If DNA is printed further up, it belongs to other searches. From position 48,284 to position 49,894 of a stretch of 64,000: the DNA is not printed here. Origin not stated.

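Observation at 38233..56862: ~18-gene translationally coupled minus-strand supercluster: cytoplasmic flavin/Fe-S module, membrane NapGH-like module and seven PQQ-like propeller paralogs, with no known terminal enzyme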

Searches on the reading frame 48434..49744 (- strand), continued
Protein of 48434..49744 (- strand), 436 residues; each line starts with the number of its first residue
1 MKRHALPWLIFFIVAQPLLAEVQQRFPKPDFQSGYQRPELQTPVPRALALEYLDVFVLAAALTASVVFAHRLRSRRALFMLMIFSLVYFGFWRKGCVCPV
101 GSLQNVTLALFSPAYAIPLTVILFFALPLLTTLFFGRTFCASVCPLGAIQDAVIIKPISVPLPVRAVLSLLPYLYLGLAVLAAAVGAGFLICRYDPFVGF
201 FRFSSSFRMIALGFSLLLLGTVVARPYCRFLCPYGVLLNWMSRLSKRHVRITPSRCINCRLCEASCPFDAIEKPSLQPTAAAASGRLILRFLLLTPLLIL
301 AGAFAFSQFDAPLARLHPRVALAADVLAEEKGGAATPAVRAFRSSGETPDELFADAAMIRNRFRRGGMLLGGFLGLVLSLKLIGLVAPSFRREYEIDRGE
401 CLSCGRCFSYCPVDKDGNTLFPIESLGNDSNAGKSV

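Call 9: find_homologous_proteins(query=window:48434-49744:-, max_evalue=1e-10)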
Query window:48434-49744:- (436 aa): 6115 proteins with E <= 1e-10 among 8000 candidates; the best 120 are listed.
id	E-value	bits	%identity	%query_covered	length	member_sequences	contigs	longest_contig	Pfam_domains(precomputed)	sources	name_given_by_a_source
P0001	3.7e-182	624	65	96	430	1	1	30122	PF14697.12,PF12801.13,PF00037.33,PF13484.12,PF12838.13,PF25160.2,PF13237.12,PF13183.12,PF13187.12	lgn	-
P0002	1.0e-181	623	66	94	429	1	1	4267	PF14697.12,PF12801.13,PF12837.13,PF00037.33,PF12838.13,PF25160.2,PF13237.12,PF13183.12,PF13187.12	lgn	-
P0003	5.5e-170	584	63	91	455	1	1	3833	PF14697.12,PF12801.13,PF12837.13,PF00037.33,PF13484.12,PF12838.13,PF25160.2,PF13237.12,PF13183.12,PF13187.12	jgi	jgi:NosR/NirI family nitrous oxide reductase transcriptional regulator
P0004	2.4e-166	572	61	91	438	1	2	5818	PF14697.12,PF12801.13,PF12837.13,PF00037.33,PF13484.12,PF12838.13,PF25160.2,PF13237.12,PF13183.12,PF13187.12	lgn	-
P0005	4.2e-166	571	61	93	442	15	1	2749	PF14697.12,PF12801.13,PF12837.13,PF00037.33,PF13484.12,PF12838.13,PF25160.2,PF13237.12,PF13183.12,PF13187.12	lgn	-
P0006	5.7e-166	571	60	94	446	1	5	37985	PF14697.12,PF12801.13,PF12837.13,PF00037.33,PF13484.12,PF12838.13,PF25160.2,PF13237.12,PF13187.12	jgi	jgi:NosR/NirI family nitrous oxide reductase transcriptional regulator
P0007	9.5e-166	570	61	91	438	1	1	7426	PF14697.12,PF12801.13,PF12837.13,PF00037.33,PF13484.12,PF12838.13,PF25160.2,PF13237.12,PF13183.12,PF13187.12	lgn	-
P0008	1.8e-165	569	61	91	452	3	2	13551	PF14697.12,PF12801.13,PF12837.13,PF00037.33,PF13484.12,PF12838.13,PF25160.2,PF13237.12,PF13183.12,PF13187.12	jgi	jgi:NosR/NirI family nitrous oxide reductase transcriptional regulator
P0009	2.3e-165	569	61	91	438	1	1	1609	PF14697.12,PF12801.13,PF12837.13,PF00037.33,PF13484.12,PF12838.13,PF25160.2,PF13237.12,PF13187.12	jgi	jgi:NosR/NirI family nitrous oxide reductase transcriptional regulator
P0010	2.9e-165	569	61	95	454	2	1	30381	PF14697.12,PF12801.13,PF12837.13,PF00037.33,PF13484.12,PF12838.13,PF25160.2,PF13237.12,PF13183.12,PF13187.12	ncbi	-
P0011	8.2e-165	567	61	97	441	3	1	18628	PF14697.12,PF12801.13,PF00037.33,PF13484.12,PF12838.13,PF25160.2,PF13237.12,PF13183.12,PF13187.12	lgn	-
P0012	1.7e-164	566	60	94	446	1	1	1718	PF14697.12,PF12801.13,PF12837.13,PF00037.33,PF13484.12,PF12838.13,PF25160.2,PF13237.12,PF13187.12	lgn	-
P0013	4.0e-164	565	58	95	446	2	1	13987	PF14697.12,PF12801.13,PF12837.13,PF00037.33,PF13484.12,PF12838.13,PF25160.2,PF13237.12,PF13183.12,PF13187.12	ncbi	-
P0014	4.0e-164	565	61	91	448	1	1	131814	PF14697.12,PF12801.13,PF12837.13,PF00037.33,PF13484.12,PF12838.13,PF25160.2,PF13237.12,PF13183.12,PF13187.12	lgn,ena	-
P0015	5.3e-164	564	60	91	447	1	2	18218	PF14697.12,PF12801.13,PF12837.13,PF00037.33,PF13484.12,PF12838.13,PF25160.2,PF13237.12,PF13183.12,PF13187.12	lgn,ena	-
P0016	5.7e-164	564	60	91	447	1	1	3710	PF14697.12,PF12801.13,PF12837.13,PF00037.33,PF13484.12,PF12838.13,PF25160.2,PF13237.12,PF13183.12,PF13187.12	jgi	-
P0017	1.5e-163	563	61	91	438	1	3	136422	PF14697.12,PF12801.13,PF12837.13,PF00037.33,PF13484.12,PF12838.13,PF25160.2,PF13237.12,PF13187.12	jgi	-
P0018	1.5e-163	563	61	91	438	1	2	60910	PF14697.12,PF12801.13,PF12837.13,PF00037.33,PF13484.12,PF12838.13,PF25160.2,PF13237.12,PF13187.12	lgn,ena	-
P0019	1.7e-163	563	61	93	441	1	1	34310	PF14697.12,PF12801.13,PF12837.13,PF00037.33,PF13484.12,PF12838.13,PF25160.2,PF13237.12,PF13183.12,PF13187.12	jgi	-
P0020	3.5e-163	562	60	91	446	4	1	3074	PF14697.12,PF12801.13,PF12837.13,PF00037.33,PF13484.12,PF12838.13,PF25160.2,PF13237.12,PF13183.12,PF13187.12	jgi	-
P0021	3.9e-163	562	61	91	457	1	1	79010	PF14697.12,PF12801.13,PF12837.13,PF00037.33,PF13484.12,PF12838.13,PF25160.2,PF13237.12,PF13187.12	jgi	jgi:NosR/NirI family nitrous oxide reductase transcriptional regulator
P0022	4.6e-163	561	61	91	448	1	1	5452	PF14697.12,PF12801.13,PF12837.13,PF00037.33,PF13484.12,PF12838.13,PF25160.2,PF13237.12,PF13183.12,PF13187.12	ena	-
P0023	4.7e-163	561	59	91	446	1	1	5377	PF14697.12,PF12801.13,PF12837.13,PF00037.33,PF13484.12,PF12838.13,PF25160.2,PF13237.12,PF13187.12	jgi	jgi:ferredoxin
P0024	5.7e-163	561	61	91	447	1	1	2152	PF14697.12,PF12801.13,PF12837.13,PF00037.33,PF13484.12,PF12838.13,PF25160.2,PF13237.12,PF13183.12,PF13187.12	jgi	jgi:polyferredoxin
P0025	1.1e-162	560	59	93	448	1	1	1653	PF14697.12,PF12801.13,PF12837.13,PF00037.33,PF13484.12,PF12838.13,PF25160.2,PF13237.12,PF13183.12,PF13187.12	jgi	jgi:polyferredoxin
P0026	1.5e-162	560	59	94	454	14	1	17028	PF14697.12,PF12801.13,PF12837.13,PF00037.33,PF13484.12,PF12838.13,PF25160.2,PF13237.12,PF13183.12,PF13187.12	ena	-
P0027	1.6e-162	560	59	91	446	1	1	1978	PF14697.12,PF12801.13,PF12837.13,PF00037.33,PF13484.12,PF12838.13,PF25160.2,PF13237.12,PF13183.12,PF13187.12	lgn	-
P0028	1.7e-162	559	61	91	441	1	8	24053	PF14697.12,PF12801.13,PF12837.13,PF00037.33,PF13484.12,PF12838.13,PF25160.2,PF13237.12,PF13183.12,PF13187.12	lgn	-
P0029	2.2e-162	559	59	91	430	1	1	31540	PF14697.12,PF12801.13,PF12837.13,PF00037.33,PF13484.12,PF12838.13,PF25160.2,PF13237.12,PF13187.12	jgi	jgi:ferredoxin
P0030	2.8e-162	559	60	91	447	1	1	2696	PF14697.12,PF12801.13,PF12837.13,PF00037.33,PF13484.12,PF12838.13,PF25160.2,PF13237.12,PF13183.12,PF13187.12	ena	-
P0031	5.2e-162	558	60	91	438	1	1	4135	PF14697.12,PF12801.13,PF12837.13,PF00037.33,PF13484.12,PF12838.13,PF25160.2,PF13237.12,PF13183.12,PF13187.12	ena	-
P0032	6.6e-162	557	60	91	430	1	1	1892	PF14697.12,PF12801.13,PF12837.13,PF00037.33,PF13484.12,PF12838.13,PF25160.2,PF13237.12,PF13187.12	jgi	jgi:polyferredoxin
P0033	7.6e-162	557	59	91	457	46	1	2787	PF14697.12,PF12801.13,PF12837.13,PF00037.33,PF13484.12,PF12838.13,PF25160.2,PF13237.12,PF13183.12,PF13187.12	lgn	-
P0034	7.7e-162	557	59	91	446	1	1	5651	PF14697.12,PF12801.13,PF12837.13,PF00037.33,PF13484.12,PF12838.13,PF25160.2,PF13237.12,PF13183.12,PF13187.12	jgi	-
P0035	1.1e-161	557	59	91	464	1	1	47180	PF14697.12,PF12801.13,PF12837.13,PF00037.33,PF13484.12,PF12838.13,PF25160.2,PF13237.12,PF13183.12,PF13187.12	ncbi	ncbi:4Fe-4S binding protein [Acidobacteriota bacterium]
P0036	1.2e-161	557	59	93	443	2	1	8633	PF14697.12,PF12801.13,PF12837.13,PF00037.33,PF13484.12,PF12838.13,PF25160.2,PF13237.12,PF13187.12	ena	-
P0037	1.3e-161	557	58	95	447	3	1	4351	PF14697.12,PF12801.13,PF12837.13,PF00037.33,PF13484.12,PF12838.13,PF25160.2,PF13237.12,PF13183.12,PF13187.12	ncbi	-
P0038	2.0e-161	556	60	91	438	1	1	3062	PF14697.12,PF12801.13,PF12837.13,PF00037.33,PF13484.12,PF12838.13,PF25160.2,PF13237.12,PF13183.12,PF13187.12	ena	-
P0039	2.8e-161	555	60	91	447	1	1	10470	PF14697.12,PF12801.13,PF12837.13,PF00037.33,PF13484.12,PF12838.13,PF25160.2,PF13237.12,PF13183.12,PF13187.12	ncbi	-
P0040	3.0e-161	555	59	94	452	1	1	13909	PF14697.12,PF12801.13,PF12837.13,PF00037.33,PF13484.12,PF12838.13,PF25160.2,PF13237.12,PF13183.12,PF13187.12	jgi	jgi:polyferredoxin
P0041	3.5e-161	555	61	92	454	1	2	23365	PF14697.12,PF12801.13,PF12837.13,PF00037.33,PF13484.12,PF12838.13,PF25160.2,PF13237.12,PF13183.12,PF13187.12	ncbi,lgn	-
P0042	5.7e-161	554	59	91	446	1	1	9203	PF14697.12,PF12801.13,PF12837.13,PF00037.33,PF13484.12,PF12838.13,PF25160.2,PF13237.12,PF13183.12,PF13187.12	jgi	-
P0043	6.9e-161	554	60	91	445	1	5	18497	PF14697.12,PF12801.13,PF12837.13,PF00037.33,PF13484.12,PF12838.13,PF25160.2,PF13237.12,PF13183.12,PF13187.12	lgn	-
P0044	7.3e-161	554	62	91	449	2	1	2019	PF14697.12,PF12801.13,PF12837.13,PF00037.33,PF13484.12,PF12838.13,PF25160.2,PF13237.12,PF13187.12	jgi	-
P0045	7.4e-161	554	60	91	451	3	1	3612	PF14697.12,PF12801.13,PF12837.13,PF00037.33,PF13484.12,PF12838.13,PF25160.2,PF13237.12,PF13187.12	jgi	jgi:polyferredoxin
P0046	9.6e-161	554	59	91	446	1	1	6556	PF14697.12,PF12801.13,PF12837.13,PF00037.33,PF13484.12,PF12838.13,PF25160.2,PF13237.12,PF13183.12,PF13187.12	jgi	-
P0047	9.9e-161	554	60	91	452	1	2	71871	PF14697.12,PF12801.13,PF12837.13,PF00037.33,PF13484.12,PF12838.13,PF25160.2,PF13237.12,PF13183.12,PF13187.12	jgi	jgi:ferredoxin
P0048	1.0e-160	554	60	96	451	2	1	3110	PF14697.12,PF12801.13,PF12837.13,PF00037.33,PF13484.12,PF12838.13,PF25160.2,PF13237.12,PF13187.12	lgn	-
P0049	1.2e-160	553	59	93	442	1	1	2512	PF14697.12,PF12801.13,PF12797.13,PF12837.13,PF00037.33,PF13484.12,PF12838.13,PF25160.2,PF13237.12,PF13183.12,PF13187.12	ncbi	-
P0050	1.3e-160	553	58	91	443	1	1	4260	PF14697.12,PF12801.13,PF12837.13,PF00037.33,PF13484.12,PF12838.13,PF25160.2,PF13237.12,PF13183.12,PF13187.12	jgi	jgi:ferredoxin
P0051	1.5e-160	553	59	91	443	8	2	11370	PF14697.12,PF12801.13,PF12837.13,PF00037.33,PF13484.12,PF12838.13,PF25160.2,PF13237.12,PF13183.12,PF13187.12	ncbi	-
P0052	1.7e-160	553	59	94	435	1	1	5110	PF14697.12,PF12801.13,PF12837.13,PF00037.33,PF13484.12,PF12838.13,PF25160.2,PF13237.12,PF13187.12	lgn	-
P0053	1.8e-160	553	60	91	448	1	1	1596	PF14697.12,PF12801.13,PF12837.13,PF00037.33,PF13484.12,PF12838.13,PF25160.2,PF13237.12,PF13183.12,PF13187.12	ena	-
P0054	3.5e-160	552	60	91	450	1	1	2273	PF14697.12,PF12801.13,PF12837.13,PF00037.33,PF13484.12,PF12838.13,PF25160.2,PF13237.12,PF13183.12,PF13187.12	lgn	-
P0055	4.1e-160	552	58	95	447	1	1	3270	PF14697.12,PF12801.13,PF12837.13,PF00037.33,PF13484.12,PF12838.13,PF25160.2,PF13237.12,PF13183.12,PF13187.12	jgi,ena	jgi:ferredoxin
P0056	4.5e-160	551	59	91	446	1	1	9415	PF14697.12,PF12801.13,PF12837.13,PF00037.33,PF13484.12,PF12838.13,PF25160.2,PF13237.12,PF13183.12,PF13187.12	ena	-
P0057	5.2e-160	551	57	95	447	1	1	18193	PF14697.12,PF12801.13,PF12837.13,PF00037.33,PF13484.12,PF12838.13,PF25160.2,PF13237.12,PF13183.12,PF13187.12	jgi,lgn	jgi:NosR/NirI family nitrous oxide reductase transcriptional regulator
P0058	5.3e-160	551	60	91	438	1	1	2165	PF14697.12,PF12801.13,PF12837.13,PF00037.33,PF13484.12,PF12838.13,PF25160.2,PF13237.12,PF13183.12,PF13187.12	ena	-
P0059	5.3e-160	551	59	93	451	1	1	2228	PF14697.12,PF12801.13,PF12837.13,PF00037.33,PF13484.12,PF12838.13,PF25160.2,PF13237.12,PF13183.12,PF13187.12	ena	-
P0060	8.1e-160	551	59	93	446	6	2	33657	PF14697.12,PF12801.13,PF12837.13,PF00037.33,PF13484.12,PF12838.13,PF25160.2,PF13237.12,PF13183.12,PF13187.12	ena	-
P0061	8.7e-160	550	59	91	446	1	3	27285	PF14697.12,PF12801.13,PF12837.13,PF00037.33,PF13484.12,PF12838.13,PF25160.2,PF13237.12,PF13183.12,PF13187.12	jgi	jgi:NosR/NirI family nitrous oxide reductase transcriptional regulator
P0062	9.5e-160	550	59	91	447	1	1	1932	PF14697.12,PF12801.13,PF12837.13,PF00037.33,PF13484.12,PF12838.13,PF25160.2,PF13237.12,PF13187.12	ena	-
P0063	1.2e-159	550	61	91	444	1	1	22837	PF14697.12,PF12801.13,PF12837.13,PF00037.33,PF13484.12,PF12838.13,PF25160.2,PF13237.12,PF13183.12,PF13187.12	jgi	-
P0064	1.6e-159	550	61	92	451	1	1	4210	PF14697.12,PF12801.13,PF12837.13,PF00037.33,PF13484.12,PF12838.13,PF25160.2,PF13237.12,PF13183.12,PF13187.12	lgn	-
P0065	2.0e-159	549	59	91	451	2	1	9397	PF14697.12,PF12801.13,PF12837.13,PF00037.33,PF13484.12,PF12838.13,PF25160.2,PF13237.12,PF13183.12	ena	-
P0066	2.3e-159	549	60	91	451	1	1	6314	PF14697.12,PF12801.13,PF12837.13,PF00037.33,PF13484.12,PF12838.13,PF25160.2,PF13237.12,PF13183.12,PF13187.12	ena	-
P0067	2.9e-159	549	59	91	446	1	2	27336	PF14697.12,PF12801.13,PF12837.13,PF00037.33,PF13484.12,PF12838.13,PF25160.2,PF13237.12,PF13187.12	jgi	jgi:NosR/NirI family nitrous oxide reductase transcriptional regulator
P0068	3.1e-159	549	59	95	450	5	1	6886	PF14697.12,PF12801.13,PF12837.13,PF00037.33,PF13484.12,PF12838.13,PF25160.2,PF13237.12,PF13183.12,PF13187.12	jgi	-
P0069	3.3e-159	549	59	91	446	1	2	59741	PF14697.12,PF12801.13,PF12837.13,PF00037.33,PF13484.12,PF12838.13,PF25160.2,PF13237.12,PF13183.12,PF13187.12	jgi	jgi:NosR/NirI family nitrous oxide reductase transcriptional regulator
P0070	3.4e-159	549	58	95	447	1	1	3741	PF14697.12,PF12801.13,PF12837.13,PF00037.33,PF13484.12,PF12838.13,PF25160.2,PF13237.12,PF13183.12,PF13187.12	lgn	-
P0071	4.1e-159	548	59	91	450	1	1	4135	PF14697.12,PF12801.13,PF12837.13,PF00037.33,PF13484.12,PF12838.13,PF25160.2,PF13237.12,PF13183.12,PF13187.12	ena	-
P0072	4.4e-159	548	58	94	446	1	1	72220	PF14697.12,PF12801.13,PF12837.13,PF00037.33,PF13484.12,PF12838.13,PF25160.2,PF13237.12,PF13183.12,PF13187.12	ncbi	-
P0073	7.4e-159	547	60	94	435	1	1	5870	PF14697.12,PF12801.13,PF12837.13,PF00037.33,PF13484.12,PF12838.13,PF25160.2,PF13237.12,PF13183.12,PF13187.12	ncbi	-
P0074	9.7e-159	547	59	91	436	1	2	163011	PF14697.12,PF12801.13,PF12837.13,PF00037.33,PF13484.12,PF12838.13,PF25160.2,PF13237.12,PF13183.12,PF13187.12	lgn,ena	-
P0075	1.3e-158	547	61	91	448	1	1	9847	PF14697.12,PF12801.13,PF12837.13,PF00037.33,PF13484.12,PF12838.13,PF25160.2,PF13237.12,PF13183.12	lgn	-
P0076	1.5e-158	546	60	93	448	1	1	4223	PF14697.12,PF12801.13,PF00037.33,PF13484.12,PF12838.13,PF25160.2,PF13237.12,PF13183.12,PF13187.12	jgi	-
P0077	1.5e-158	546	58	97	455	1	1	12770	PF12801.13,PF12837.13,PF00037.33,PF13484.12,PF12838.13,PF25160.2,PF13237.12,PF13183.12,PF13187.12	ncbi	-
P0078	2.0e-158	546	58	91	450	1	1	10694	PF14697.12,PF12801.13,PF12837.13,PF00037.33,PF13484.12,PF12838.13,PF25160.2,PF13237.12,PF13183.12,PF13187.12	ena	-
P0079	2.1e-158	546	60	91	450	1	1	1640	PF14697.12,PF12801.13,PF12837.13,PF00037.33,PF13484.12,PF12838.13,PF25160.2,PF13237.12,PF13183.12,PF13187.12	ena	-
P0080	3.0e-158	545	59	91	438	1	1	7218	PF14697.12,PF12801.13,PF12837.13,PF00037.33,PF13484.12,PF12838.13,PF25160.2,PF13237.12,PF13183.12,PF13187.12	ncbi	-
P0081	3.4e-158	545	58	91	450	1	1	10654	PF14697.12,PF12801.13,PF12837.13,PF00037.33,PF13484.12,PF12838.13,PF25160.2,PF13237.12,PF13183.12,PF13187.12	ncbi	-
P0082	3.4e-158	545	61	91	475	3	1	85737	PF14697.12,PF12801.13,PF12837.13,PF00037.33,PF13484.12,PF12838.13,PF25160.2,PF13237.12,PF13183.12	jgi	-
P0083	3.9e-158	545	58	97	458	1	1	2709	PF14697.12,PF12801.13,PF12837.13,PF00037.33,PF13484.12,PF12838.13,PF25160.2,PF13237.12,PF13187.12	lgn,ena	-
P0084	4.5e-158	545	61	93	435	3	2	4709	PF14697.12,PF12801.13,PF12837.13,PF00037.33,PF13484.12,PF12838.13,PF25160.2,PF13237.12,PF13183.12,PF13187.12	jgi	jgi:ferredoxin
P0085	6.2e-158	544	58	91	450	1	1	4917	PF14697.12,PF12801.13,PF12837.13,PF00037.33,PF13484.12,PF12838.13,PF25160.2,PF13237.12,PF13187.12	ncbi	-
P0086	7.9e-158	544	60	93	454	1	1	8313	PF14697.12,PF12801.13,PF12837.13,PF00037.33,PF13484.12,PF12838.13,PF25160.2,PF13237.12,PF13183.12,PF13187.12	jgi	jgi:polyferredoxin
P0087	9.9e-158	544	59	91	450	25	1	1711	PF14697.12,PF12801.13,PF12837.13,PF00037.33,PF13484.12,PF12838.13,PF25160.2,PF13237.12,PF13183.12,PF13187.12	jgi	jgi:polyferredoxin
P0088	1.1e-157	544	60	93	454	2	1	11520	PF14697.12,PF12801.13,PF12837.13,PF00037.33,PF13484.12,PF12838.13,PF25160.2,PF13237.12,PF13183.12,PF13187.12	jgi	jgi:polyferredoxin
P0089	1.2e-157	543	62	91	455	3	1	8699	PF14697.12,PF12801.13,PF00037.33,PF13484.12,PF12838.13,PF25160.2,PF13237.12,PF13183.12,PF13187.12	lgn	-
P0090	1.4e-157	543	59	95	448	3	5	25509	PF14697.12,PF12801.13,PF00037.33,PF13484.12,PF12838.13,PF25160.2,PF13237.12,PF13183.12,PF13187.12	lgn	-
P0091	1.4e-157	543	59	95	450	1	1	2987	PF14697.12,PF12801.13,PF12837.13,PF00037.33,PF13484.12,PF12838.13,PF25160.2,PF13237.12,PF13183.12,PF13187.12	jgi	-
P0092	1.6e-157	543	58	94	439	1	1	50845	PF14697.12,PF12801.13,PF00037.33,PF13484.12,PF12838.13,PF25160.2,PF13237.12,PF13183.12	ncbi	ncbi:4Fe-4S binding protein [candidate division KSB1 bacterium]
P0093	2.0e-157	543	58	93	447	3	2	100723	PF14697.12,PF12801.13,PF12837.13,PF00037.33,PF13484.12,PF12838.13,PF25160.2,PF13237.12,PF13183.12,PF13187.12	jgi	-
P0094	2.1e-157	543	60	93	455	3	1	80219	PF12801.13,PF12837.13,PF00037.33,PF13484.12,PF12838.13,PF25160.2,PF13237.12,PF13183.12,PF13187.12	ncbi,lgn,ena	-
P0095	2.2e-157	543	57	95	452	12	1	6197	PF14697.12,PF12801.13,PF12837.13,PF00037.33,PF13484.12,PF12838.13,PF25160.2,PF13237.12,PF13183.12,PF13187.12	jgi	-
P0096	2.6e-157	542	60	91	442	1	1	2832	PF14697.12,PF12801.13,PF12797.13,PF12837.13,PF00037.33,PF13484.12,PF12838.13,PF25160.2,PF13237.12,PF13183.12,PF13187.12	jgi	jgi:polyferredoxin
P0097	3.6e-157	542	61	94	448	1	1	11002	PF14697.12,PF12801.13,PF12837.13,PF00037.33,PF13484.12,PF12838.13,PF25160.2,PF13237.12,PF13183.12,PF13187.12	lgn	-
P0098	5.3e-157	541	60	91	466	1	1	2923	PF14697.12,PF12801.13,PF12837.13,PF00037.33,PF13484.12,PF12838.13,PF13237.12,PF13183.12,PF13187.12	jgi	jgi:polyferredoxin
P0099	5.3e-157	541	58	91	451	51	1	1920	PF14697.12,PF12801.13,PF12837.13,PF00037.33,PF13484.12,PF12838.13,PF25160.2,PF13237.12,PF13183.12,PF13187.12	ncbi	-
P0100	5.5e-157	541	58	95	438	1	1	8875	PF14697.12,PF12801.13,PF12837.13,PF00037.33,PF13484.12,PF12838.13,PF25160.2,PF13237.12,PF13183.12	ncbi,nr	ncbi:MAG: 4Fe-4S binding protein [bacterium]|nr:4Fe-4S binding protein [bacterium]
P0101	5.9e-157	541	61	93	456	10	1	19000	PF14697.12,PF12801.13,PF12837.13,PF00037.33,PF13484.12,PF12838.13,PF13237.12,PF13183.12,PF13187.12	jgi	jgi:ferredoxin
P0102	5.9e-157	541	60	91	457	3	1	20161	PF14697.12,PF12801.13,PF12837.13,PF00037.33,PF13484.12,PF12838.13,PF25160.2,PF13237.12,PF13183.12,PF13187.12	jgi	-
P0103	6.0e-157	541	58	93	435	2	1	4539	PF14697.12,PF12801.13,PF12837.13,PF00037.33,PF13484.12,PF12838.13,PF25160.2,PF13237.12,PF13183.12,PF13187.12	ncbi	-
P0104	6.2e-157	541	58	95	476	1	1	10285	PF14697.12,PF12801.13,PF12837.13,PF00037.33,PF13484.12,PF12838.13,PF25160.2,PF13237.12,PF13183.12,PF13187.12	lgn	-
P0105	7.8e-157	541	57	98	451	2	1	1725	PF14697.12,PF12801.13,PF12837.13,PF13484.12,PF12838.13,PF12800.13,PF12797.13,PF00037.33,PF25160.2,PF13237.12,PF13183.12,PF13187.12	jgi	-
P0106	8.0e-157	541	58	91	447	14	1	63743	PF14697.12,PF12801.13,PF12837.13,PF00037.33,PF13484.12,PF12838.13,PF25160.2,PF13237.12,PF13183.12,PF13187.12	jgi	jgi:ferredoxin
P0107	8.3e-157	541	58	95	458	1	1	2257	PF14697.12,PF12801.13,PF12837.13,PF00037.33,PF13484.12,PF12838.13,PF25160.2,PF13237.12,PF13183.12,PF13187.12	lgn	-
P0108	8.6e-157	541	58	91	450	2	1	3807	PF14697.12,PF12801.13,PF12837.13,PF00037.33,PF13484.12,PF12838.13,PF25160.2,PF13237.12,PF13183.12,PF13187.12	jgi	-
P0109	8.6e-157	541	58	95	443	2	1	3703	PF14697.12,PF12801.13,PF12837.13,PF00037.33,PF13484.12,PF12838.13,PF25160.2,PF13237.12,PF13183.12,PF13187.12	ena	-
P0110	1.0e-156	540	60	93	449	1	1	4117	PF14697.12,PF12801.13,PF12837.13,PF00037.33,PF13484.12,PF12838.13,PF25160.2,PF13237.12,PF13183.12,PF13187.12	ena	-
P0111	1.0e-156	540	58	91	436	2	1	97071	PF14697.12,PF12801.13,PF12837.13,PF00037.33,PF13484.12,PF12838.13,PF25160.2,PF13237.12,PF13183.12,PF13187.12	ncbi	-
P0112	1.3e-156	540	56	95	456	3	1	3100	PF14697.12,PF12801.13,PF12837.13,PF00037.33,PF13484.12,PF12838.13,PF13237.12,PF13183.12,PF13187.12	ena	-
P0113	1.6e-156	540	58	97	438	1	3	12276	PF14697.12,PF12801.13,PF12837.13,PF00037.33,PF13484.12,PF12838.13,PF25160.2,PF13237.12,PF13183.12,PF13187.12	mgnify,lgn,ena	mgnify:CR=1 FL=1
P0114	2.0e-156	539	59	91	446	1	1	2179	PF14697.12,PF12801.13,PF00037.33,PF13484.12,PF12838.13,PF25160.2,PF13237.12,PF13183.12,PF13187.12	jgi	jgi:NosR/NirI family nitrous oxide reductase transcriptional regulator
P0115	2.2e-156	539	60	96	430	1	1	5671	PF14697.12,PF12801.13,PF12837.13,PF00037.33,PF13484.12,PF12838.13,PF25160.2,PF13237.12,PF13183.12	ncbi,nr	ncbi:4Fe-4S binding protein [candidate division KSB1 bacterium]|nr:4Fe-4S binding protein [candidate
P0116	2.2e-156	539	59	95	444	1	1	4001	PF14697.12,PF12801.13,PF12837.13,PF00037.33,PF13484.12,PF12838.13,PF25160.2,PF13237.12,PF13183.12,PF13187.12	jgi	jgi:ferredoxin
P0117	2.6e-156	539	58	98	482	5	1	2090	PF14697.12,PF12801.13,PF12837.13,PF00037.33,PF13484.12,PF12838.13,PF25160.2,PF13237.12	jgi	-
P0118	2.6e-156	539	60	91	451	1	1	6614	PF14697.12,PF12801.13,PF12837.13,PF00037.33,PF13484.12,PF12838.13,PF25160.2,PF13237.12,PF13187.12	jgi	jgi:NAD-dependent dihydropyrimidine dehydrogenase PreA subunit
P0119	3.7e-156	539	58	95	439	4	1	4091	PF14697.12,PF12801.13,PF00037.33,PF13484.12,PF12838.13,PF25160.2,PF13237.12,PF13187.12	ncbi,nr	ncbi:MAG TPA: 4Fe-4S binding protein [bacterium]|nr:4Fe-4S binding protein [bacterium]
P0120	4.2e-156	538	60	93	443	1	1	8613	PF14697.12,PF12801.13,PF00037.33,PF13484.12,PF12838.13,PF25160.2,PF13237.12,PF13183.12,PF13187.12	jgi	jgi:NAD-dependent dihydropyrimidine dehydrogenase PreA subunit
